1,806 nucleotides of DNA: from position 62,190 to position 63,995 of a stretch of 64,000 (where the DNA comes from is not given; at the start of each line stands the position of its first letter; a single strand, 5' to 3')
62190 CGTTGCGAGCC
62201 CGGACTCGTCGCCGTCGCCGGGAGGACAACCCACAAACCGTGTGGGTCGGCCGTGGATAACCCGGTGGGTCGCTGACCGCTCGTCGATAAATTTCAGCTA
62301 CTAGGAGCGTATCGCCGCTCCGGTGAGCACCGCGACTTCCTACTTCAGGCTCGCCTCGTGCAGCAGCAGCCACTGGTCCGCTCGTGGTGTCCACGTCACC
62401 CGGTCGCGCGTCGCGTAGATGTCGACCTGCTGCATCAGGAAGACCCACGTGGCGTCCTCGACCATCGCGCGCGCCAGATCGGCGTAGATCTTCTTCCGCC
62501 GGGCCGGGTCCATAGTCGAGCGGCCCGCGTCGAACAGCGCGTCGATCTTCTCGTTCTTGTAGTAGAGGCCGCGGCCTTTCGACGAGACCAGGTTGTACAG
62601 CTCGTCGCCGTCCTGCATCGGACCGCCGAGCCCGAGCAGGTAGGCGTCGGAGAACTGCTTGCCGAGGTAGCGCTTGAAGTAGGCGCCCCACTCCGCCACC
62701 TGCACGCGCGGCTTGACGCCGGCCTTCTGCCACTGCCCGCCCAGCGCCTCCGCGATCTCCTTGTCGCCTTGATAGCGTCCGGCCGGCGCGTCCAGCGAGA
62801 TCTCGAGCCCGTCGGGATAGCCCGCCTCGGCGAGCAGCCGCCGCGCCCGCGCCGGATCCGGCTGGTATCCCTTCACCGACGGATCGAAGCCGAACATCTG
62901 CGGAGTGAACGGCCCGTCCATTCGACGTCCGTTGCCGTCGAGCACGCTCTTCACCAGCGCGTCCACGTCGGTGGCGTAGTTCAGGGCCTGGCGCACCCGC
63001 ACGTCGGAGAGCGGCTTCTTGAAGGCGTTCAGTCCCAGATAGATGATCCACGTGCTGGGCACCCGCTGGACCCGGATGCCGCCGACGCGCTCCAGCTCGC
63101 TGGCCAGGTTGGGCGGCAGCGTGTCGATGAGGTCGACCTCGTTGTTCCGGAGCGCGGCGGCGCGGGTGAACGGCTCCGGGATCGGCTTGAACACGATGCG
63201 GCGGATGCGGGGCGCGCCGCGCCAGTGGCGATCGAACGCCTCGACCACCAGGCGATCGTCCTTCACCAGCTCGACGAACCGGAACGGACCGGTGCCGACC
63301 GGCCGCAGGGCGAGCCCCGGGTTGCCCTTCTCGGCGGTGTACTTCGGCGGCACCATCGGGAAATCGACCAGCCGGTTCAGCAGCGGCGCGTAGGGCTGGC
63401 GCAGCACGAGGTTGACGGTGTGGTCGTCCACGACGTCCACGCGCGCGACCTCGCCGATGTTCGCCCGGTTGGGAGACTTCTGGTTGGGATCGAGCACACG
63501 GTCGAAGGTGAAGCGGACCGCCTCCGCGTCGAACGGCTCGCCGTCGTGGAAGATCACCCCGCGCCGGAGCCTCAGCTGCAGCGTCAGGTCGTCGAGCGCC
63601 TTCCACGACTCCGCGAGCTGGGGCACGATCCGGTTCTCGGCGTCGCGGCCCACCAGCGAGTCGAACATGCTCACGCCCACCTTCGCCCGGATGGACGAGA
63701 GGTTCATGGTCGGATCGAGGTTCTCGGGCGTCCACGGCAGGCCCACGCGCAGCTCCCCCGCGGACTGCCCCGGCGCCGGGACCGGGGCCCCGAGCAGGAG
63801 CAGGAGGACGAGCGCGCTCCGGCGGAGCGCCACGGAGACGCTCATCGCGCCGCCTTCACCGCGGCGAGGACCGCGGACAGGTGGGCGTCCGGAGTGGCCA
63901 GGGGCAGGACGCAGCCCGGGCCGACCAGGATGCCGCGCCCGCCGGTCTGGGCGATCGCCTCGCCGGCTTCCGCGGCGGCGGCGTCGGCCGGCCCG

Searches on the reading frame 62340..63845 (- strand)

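Call 9: search_protein_families(library=ncbifam, proteins=[window:62340-63845:-])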
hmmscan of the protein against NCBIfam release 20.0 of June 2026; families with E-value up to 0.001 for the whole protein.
window:62340-63845:- (501 aa): 11 families
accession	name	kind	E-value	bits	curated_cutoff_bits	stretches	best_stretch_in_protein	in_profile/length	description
NF011942.0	PRK15413.1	equivalog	6.6e-56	190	594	1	7-382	5-381/512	glutathione ABC transporter substrate-binding protein GsiB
NF043070.1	DppA_dipep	equivalog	7.9e-52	176.5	1005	1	40-474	39-506/535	dipeptide ABC transporter periplasmic-binding protein DppA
NF045468.1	Opp5A_nikA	equivalog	1.4e-48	165.6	600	1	31-344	19-319/488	nickel ABC transporter substrate-binding protein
TIGR02294.1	nickel_nikA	equivalog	2.1e-42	145.3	393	1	60-471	35-471/501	nickel ABC transporter substrate-binding protein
NF045467.1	Opp4A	equivalog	7.9e-38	130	650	1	29-484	34-539/556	oligopeptide ABC transporter substrate-binding protein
NF047575.1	opine_bind_CntA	exception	1.5e-33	116.1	800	1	43-344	50-361/535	staphylopine-dependent metal ABC transporter substrate-binding lipoprotein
NF011684.0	PRK15104.1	equivalog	4.7e-27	94.9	947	1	42-471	51-509/543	oligopeptide ABC transporter substrate-binding protein OppA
NF011689.0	PRK15109.1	equivalog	1.1e-22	80.4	560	1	56-356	61-385/547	ABC transporter substrate-binding protein SapA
TIGR04028.1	SBP_KPN_01854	hypoth_equivalog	3.1e-18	65.6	468.5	1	72-346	43-334/509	TIGR04028 family ABC transporter substrate-binding protein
NF007287.0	PRK09755.1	equivalog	1.3e-17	63.9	1098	1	39-465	42-495/535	ABC transporter substrate-binding protein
NF010149.0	PRK13626.1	equivalog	3.6e-08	32.5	476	1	41-208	131-290/552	HTH-type transcriptional regulator SgrR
